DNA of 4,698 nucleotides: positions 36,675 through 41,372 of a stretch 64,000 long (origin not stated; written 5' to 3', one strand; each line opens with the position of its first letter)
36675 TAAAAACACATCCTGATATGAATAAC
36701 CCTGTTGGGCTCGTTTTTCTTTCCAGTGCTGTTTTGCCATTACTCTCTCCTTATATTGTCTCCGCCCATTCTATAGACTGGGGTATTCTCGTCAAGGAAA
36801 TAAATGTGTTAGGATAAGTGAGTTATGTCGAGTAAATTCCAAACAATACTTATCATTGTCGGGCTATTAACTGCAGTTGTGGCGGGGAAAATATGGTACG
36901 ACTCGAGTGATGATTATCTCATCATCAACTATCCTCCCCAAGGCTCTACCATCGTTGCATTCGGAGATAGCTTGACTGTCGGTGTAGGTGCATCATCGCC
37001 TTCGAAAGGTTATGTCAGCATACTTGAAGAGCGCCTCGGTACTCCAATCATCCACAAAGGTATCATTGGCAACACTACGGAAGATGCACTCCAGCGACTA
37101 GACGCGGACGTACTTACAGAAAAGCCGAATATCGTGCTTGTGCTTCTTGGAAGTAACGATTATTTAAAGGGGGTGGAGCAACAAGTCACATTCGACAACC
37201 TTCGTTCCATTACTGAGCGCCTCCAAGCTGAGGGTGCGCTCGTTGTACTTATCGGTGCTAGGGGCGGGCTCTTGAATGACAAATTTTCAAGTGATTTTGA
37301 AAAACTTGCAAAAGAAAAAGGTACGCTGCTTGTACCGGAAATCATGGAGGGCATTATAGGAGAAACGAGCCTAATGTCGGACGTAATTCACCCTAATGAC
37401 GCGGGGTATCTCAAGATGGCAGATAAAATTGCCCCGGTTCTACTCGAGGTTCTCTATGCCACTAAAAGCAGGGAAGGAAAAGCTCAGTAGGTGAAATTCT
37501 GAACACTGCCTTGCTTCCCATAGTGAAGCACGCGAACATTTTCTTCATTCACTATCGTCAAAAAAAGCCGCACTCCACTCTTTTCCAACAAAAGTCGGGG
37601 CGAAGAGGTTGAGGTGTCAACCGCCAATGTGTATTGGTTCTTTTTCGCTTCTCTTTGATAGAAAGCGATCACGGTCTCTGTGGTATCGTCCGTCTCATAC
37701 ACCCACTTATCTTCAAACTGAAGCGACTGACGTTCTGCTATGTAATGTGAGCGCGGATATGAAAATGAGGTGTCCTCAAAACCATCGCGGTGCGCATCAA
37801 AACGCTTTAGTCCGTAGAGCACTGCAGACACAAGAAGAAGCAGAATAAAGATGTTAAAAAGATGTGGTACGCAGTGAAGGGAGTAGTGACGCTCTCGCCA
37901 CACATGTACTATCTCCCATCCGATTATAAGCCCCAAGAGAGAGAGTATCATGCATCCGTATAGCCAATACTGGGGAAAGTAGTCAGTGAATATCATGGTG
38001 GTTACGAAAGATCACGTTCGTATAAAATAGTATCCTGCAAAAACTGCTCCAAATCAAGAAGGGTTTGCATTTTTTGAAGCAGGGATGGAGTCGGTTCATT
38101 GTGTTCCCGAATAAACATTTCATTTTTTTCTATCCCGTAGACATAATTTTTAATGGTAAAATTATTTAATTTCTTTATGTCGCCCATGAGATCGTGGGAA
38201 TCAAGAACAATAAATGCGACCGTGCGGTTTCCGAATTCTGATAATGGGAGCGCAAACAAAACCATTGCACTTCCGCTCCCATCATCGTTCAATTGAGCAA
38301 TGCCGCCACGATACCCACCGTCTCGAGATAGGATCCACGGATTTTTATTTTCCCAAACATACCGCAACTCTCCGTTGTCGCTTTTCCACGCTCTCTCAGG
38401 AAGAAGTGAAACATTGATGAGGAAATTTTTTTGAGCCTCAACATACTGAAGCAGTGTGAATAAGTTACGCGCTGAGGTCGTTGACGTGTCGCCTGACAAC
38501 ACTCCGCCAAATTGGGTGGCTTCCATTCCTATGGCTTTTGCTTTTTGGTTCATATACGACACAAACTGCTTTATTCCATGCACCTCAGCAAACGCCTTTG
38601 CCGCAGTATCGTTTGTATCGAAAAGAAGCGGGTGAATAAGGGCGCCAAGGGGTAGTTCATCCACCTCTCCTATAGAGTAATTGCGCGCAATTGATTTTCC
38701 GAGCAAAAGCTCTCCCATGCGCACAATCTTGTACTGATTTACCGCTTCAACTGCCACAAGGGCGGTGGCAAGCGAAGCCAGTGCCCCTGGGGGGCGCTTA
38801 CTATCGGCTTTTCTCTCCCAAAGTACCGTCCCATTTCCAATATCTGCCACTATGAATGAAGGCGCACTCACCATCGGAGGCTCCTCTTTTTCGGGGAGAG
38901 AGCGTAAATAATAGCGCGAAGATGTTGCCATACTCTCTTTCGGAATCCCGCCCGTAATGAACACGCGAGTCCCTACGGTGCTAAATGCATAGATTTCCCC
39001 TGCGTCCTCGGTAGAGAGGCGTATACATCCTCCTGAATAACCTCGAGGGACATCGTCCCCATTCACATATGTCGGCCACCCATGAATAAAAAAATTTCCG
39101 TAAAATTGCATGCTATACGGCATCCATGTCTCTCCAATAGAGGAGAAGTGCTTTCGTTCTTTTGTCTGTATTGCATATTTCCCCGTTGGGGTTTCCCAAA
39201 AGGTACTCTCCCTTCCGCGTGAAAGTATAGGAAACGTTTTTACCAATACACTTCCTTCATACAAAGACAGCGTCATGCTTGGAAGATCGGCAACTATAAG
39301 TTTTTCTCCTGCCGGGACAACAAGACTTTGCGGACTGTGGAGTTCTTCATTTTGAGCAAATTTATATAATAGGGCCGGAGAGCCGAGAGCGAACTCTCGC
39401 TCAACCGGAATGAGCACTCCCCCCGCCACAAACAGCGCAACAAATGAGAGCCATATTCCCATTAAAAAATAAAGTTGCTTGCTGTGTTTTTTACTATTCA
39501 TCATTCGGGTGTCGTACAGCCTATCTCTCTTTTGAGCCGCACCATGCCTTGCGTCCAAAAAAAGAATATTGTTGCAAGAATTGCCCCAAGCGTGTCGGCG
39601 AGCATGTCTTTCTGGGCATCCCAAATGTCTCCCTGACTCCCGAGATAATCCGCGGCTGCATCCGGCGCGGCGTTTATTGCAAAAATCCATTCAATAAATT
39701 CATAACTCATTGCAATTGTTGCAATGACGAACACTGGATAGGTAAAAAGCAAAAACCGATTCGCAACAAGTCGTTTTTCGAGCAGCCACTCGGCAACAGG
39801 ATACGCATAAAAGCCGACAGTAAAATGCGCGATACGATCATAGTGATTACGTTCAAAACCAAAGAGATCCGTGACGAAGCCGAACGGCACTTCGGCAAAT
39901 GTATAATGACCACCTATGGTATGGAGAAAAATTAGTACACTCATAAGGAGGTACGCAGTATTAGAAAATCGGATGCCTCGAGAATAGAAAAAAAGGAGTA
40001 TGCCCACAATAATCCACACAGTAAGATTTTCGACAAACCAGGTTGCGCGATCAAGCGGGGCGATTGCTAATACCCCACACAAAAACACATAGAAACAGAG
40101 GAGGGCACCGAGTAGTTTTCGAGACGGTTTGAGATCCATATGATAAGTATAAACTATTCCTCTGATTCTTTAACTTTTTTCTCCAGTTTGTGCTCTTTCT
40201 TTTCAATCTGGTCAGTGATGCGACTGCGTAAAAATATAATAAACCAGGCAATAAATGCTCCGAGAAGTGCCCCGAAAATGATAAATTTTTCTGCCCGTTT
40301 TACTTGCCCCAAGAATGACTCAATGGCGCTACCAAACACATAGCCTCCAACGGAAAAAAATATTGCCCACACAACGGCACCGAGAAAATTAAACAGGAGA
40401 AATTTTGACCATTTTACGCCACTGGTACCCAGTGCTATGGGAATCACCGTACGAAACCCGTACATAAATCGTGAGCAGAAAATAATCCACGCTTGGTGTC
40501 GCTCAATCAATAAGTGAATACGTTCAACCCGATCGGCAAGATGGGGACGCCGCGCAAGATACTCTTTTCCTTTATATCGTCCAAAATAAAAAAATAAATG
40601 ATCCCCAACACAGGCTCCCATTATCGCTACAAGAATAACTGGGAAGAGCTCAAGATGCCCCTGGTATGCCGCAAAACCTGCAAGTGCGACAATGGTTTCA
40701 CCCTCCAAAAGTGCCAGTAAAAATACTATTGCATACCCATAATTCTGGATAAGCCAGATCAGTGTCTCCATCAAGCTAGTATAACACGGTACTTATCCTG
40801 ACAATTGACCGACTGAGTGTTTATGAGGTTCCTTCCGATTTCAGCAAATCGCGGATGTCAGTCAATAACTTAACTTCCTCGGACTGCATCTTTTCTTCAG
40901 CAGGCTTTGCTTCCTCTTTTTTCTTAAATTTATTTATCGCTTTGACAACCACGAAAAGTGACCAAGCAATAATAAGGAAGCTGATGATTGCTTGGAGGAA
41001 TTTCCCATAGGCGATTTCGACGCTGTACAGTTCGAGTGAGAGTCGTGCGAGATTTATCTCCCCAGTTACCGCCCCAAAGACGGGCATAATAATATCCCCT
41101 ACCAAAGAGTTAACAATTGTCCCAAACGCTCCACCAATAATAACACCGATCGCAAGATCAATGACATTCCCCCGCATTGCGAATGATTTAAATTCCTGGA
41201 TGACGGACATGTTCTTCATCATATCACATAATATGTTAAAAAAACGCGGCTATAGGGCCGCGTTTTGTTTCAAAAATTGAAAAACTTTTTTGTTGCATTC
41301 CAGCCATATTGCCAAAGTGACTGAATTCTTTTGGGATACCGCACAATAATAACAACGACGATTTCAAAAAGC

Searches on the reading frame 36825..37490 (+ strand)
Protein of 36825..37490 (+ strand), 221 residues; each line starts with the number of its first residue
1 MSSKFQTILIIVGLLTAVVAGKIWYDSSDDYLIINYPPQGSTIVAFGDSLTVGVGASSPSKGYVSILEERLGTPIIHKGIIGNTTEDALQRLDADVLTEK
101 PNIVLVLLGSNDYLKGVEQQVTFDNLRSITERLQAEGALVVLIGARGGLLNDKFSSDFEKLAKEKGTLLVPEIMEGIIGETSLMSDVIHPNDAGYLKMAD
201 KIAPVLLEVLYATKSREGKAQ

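Call 31: search_protein_families(library=pfam, proteins=[window:36825-37490:+], max_evalue=0.00001)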
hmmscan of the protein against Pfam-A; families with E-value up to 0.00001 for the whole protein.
window:36825-37490:+ (221 aa): 3 families
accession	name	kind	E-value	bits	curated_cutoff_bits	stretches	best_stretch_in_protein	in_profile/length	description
PF13472.12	Lipase_GDSL_2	-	8e-21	75.8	32.9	1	45-195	1-176/178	GDSL-like Lipase/Acylhydrolase family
PF00657.28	Lipase_GDSL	-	2e-15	58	23.6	1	43-202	1-208/208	GDSL-like Lipase/Acylhydrolase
PF14606.12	Lipase_GDSL_3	-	8.5e-07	29.9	27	0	42-85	3-46/178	GDSL-like Lipase/Acylhydrolase family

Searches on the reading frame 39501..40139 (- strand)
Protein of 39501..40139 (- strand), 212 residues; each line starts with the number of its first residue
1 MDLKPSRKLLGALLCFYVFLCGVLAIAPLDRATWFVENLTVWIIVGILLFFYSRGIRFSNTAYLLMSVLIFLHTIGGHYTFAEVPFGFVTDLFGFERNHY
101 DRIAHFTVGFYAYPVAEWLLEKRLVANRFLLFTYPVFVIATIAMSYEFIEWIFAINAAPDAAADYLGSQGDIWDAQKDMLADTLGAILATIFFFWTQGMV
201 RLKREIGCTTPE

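Call 31: search_protein_families(library=pfam, proteins=[window:39501-40139:-], max_evalue=0.00001)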
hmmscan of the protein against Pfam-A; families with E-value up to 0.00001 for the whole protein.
window:39501-40139:- (212 aa): 1 family
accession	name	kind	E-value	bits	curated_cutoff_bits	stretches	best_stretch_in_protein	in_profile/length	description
PF09997.14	DUF2238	-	1.7e-48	164.5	26.4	1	44-181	2-139/140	Predicted membrane protein (DUF2238)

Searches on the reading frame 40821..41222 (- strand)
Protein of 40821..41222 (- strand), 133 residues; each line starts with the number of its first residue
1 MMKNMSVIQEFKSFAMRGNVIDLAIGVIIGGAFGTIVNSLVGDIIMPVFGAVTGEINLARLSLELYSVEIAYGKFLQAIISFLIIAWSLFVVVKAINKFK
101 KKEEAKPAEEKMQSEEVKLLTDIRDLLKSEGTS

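Call 31: search_protein_families(library=pfam, proteins=[window:40821-41222:-], max_evalue=0.00001)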
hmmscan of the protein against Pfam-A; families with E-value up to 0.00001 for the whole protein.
window:40821-41222:- (133 aa): 1 family
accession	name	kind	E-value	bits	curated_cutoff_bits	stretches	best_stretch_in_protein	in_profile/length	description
PF01741.23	MscL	-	1.5e-42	145.2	27.4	1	8-128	2-123/123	Large-conductance mechanosensitive channel, MscL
